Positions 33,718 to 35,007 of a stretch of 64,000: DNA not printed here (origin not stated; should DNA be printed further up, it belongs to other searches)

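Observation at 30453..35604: Compact five-gene CoA operon: stand-alone PaaA-like di-iron oxygenase, racemase-like protein, C-N hydrolase, acyl-CoA ligase, MhpD-like hydratase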

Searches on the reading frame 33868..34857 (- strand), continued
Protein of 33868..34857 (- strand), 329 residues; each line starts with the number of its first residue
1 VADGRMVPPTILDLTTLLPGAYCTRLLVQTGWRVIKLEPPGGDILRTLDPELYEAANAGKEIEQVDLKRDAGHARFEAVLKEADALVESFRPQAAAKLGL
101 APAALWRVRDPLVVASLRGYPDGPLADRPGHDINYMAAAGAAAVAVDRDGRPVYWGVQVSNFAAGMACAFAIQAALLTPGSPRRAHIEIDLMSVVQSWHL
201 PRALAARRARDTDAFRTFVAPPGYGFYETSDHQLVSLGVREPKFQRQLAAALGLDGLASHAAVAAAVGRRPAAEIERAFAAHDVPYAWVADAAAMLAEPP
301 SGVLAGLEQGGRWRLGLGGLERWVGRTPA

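Call 83: predict_structure(alignment_id=A6)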
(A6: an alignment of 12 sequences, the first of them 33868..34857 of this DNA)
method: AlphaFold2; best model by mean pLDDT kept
length: 329 residues; sequences in the alignment: 12
mean_pLDDT: 81.0   pTM: 0.81
mean pLDDT of the five models: 81.0, 80.9, 80.8, 78.7, 75.8
residues with pLDDT >= 90: 133; 70-90: 136; 50-70: 25; < 50: 35
segments of 3 or more residues with pLDDT < 50: 1-4, 299-329
pLDDT, mean of each block of 10 residues (from residue 1): 66 92 95 96 87 92 93 95 95 87 93 90 82 85 81 74 86 85 83 76 75 65 87 92 91 87 95 94 90 59 36 38 27
secondary structure, 60 per line:
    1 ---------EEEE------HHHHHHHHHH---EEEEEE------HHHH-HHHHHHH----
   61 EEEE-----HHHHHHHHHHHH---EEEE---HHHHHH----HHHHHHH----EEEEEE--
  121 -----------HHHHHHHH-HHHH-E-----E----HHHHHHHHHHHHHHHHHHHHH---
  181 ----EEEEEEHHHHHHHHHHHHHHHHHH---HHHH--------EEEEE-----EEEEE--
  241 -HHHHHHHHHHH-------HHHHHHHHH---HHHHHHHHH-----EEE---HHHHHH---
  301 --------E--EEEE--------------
elements in order: E10-13 H20-29 E33-38 H45-48 H50-56 E61-64 H70-81 E85-88 H92-97 H102-108 E113-118 H132-139 H141-144 H157-177 E185-190 H191-208 H212-215 E224-228 E234-238 H242-252 H260-268 H272-280 E286-288 H292-297 E312-315
